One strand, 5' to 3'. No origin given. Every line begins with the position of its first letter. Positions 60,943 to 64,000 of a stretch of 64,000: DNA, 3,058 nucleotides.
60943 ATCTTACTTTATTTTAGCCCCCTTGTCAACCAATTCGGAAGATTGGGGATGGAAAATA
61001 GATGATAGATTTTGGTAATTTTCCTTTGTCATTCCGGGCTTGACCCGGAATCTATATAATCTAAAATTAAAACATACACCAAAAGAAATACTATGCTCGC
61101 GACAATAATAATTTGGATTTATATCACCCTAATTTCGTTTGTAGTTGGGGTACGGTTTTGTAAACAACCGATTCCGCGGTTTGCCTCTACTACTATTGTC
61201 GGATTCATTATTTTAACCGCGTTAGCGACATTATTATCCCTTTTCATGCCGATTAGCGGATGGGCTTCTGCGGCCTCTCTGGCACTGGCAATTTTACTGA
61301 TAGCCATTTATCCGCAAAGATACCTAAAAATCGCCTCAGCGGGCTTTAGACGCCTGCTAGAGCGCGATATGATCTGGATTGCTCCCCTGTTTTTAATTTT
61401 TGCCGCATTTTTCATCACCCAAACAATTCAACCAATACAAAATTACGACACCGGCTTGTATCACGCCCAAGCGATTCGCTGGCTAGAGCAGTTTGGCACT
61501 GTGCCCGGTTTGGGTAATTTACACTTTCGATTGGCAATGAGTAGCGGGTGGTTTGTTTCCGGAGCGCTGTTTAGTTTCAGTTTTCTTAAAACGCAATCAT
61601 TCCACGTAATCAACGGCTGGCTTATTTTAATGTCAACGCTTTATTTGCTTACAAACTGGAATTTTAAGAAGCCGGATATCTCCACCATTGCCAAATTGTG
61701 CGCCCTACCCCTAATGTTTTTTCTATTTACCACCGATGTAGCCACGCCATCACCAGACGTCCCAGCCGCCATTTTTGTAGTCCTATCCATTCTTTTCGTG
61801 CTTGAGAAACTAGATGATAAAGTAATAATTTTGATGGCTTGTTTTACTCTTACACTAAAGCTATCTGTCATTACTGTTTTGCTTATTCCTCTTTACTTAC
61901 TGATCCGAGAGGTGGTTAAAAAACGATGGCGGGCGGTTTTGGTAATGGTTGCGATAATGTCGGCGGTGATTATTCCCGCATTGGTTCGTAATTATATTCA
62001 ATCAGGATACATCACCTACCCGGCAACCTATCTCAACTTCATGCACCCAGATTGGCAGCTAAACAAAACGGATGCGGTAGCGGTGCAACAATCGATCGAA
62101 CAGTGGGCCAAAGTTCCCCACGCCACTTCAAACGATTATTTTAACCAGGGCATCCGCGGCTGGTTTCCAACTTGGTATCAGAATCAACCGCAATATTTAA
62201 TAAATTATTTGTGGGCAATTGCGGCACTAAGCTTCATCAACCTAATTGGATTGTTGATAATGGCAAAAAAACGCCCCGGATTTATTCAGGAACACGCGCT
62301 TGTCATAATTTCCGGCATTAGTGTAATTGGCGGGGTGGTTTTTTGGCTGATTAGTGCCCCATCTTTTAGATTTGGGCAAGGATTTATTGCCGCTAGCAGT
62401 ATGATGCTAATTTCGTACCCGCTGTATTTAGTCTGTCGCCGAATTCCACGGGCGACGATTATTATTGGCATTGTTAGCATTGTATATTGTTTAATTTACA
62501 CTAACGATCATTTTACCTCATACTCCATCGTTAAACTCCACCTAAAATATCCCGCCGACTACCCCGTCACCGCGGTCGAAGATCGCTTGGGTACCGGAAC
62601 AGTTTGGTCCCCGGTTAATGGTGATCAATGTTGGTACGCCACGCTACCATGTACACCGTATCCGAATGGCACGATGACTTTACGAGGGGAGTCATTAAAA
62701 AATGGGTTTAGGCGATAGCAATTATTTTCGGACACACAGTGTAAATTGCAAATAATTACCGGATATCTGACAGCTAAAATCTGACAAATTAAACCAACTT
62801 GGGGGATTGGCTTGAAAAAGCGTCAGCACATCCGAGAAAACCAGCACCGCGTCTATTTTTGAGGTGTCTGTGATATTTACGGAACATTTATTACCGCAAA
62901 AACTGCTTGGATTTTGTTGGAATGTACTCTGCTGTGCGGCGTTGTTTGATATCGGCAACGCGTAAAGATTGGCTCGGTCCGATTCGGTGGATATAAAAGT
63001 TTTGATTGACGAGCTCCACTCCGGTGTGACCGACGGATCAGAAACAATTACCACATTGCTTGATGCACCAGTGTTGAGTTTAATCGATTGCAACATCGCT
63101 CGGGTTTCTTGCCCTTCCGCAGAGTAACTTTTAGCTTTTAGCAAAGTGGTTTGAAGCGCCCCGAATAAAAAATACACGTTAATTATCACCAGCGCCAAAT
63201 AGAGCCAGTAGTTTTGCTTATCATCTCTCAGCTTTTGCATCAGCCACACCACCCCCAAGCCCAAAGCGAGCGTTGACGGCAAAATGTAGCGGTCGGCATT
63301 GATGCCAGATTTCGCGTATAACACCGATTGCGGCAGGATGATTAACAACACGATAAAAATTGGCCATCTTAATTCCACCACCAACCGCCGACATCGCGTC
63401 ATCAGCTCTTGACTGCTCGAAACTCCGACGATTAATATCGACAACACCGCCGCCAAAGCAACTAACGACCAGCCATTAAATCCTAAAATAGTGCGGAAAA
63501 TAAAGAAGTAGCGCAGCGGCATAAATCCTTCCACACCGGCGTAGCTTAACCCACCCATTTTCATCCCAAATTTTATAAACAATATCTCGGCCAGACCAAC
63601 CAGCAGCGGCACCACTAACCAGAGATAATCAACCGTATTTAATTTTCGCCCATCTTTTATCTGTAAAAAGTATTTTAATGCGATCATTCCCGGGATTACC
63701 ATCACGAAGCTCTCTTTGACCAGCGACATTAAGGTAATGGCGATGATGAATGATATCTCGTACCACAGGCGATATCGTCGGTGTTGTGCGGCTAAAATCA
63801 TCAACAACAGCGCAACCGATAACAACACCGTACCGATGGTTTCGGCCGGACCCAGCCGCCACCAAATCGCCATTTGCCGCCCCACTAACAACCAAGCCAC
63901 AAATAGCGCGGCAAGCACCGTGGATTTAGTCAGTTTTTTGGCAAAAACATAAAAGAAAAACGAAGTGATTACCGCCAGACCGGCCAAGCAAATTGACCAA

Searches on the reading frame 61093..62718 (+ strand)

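Call 13: search_protein_families(library=ncbifam, proteins=[window:61093-62718:+], max_evalue=0.00001)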
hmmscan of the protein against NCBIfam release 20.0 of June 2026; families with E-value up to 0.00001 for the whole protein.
window:61093-62718:+ (541 aa): 1 family
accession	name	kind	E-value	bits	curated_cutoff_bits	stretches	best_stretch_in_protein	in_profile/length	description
NF047510.1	LIC_10190_fam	subfamily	1.6e-83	280.8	100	1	2-428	1-422/424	LIC_10190 family membrane protein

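Call 75: search_protein_families(library=pfam, proteins=[window:61093-62718:+], max_evalue=0.01)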
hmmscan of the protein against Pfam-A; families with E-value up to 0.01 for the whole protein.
window:61093-62718:+ (541 aa): 0 families

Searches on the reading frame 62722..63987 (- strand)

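Call 13: search_protein_families(library=ncbifam, proteins=[window:62722-63987:-], max_evalue=0.00001)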
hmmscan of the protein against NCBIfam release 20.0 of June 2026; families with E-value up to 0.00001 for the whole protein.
window:62722-63987:- (421 aa): 0 families

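Call 75: search_protein_families(library=pfam, proteins=[window:62722-63987:-], max_evalue=0.01)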
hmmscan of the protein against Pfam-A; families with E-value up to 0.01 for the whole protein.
window:62722-63987:- (421 aa): 1 family
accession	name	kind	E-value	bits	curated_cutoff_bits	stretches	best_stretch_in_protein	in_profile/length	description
PF13231.12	PMT_2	-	1.5e-05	25.7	26.1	1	5-128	32-148/160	Dolichyl-phosphate-mannose-protein mannosyltransferase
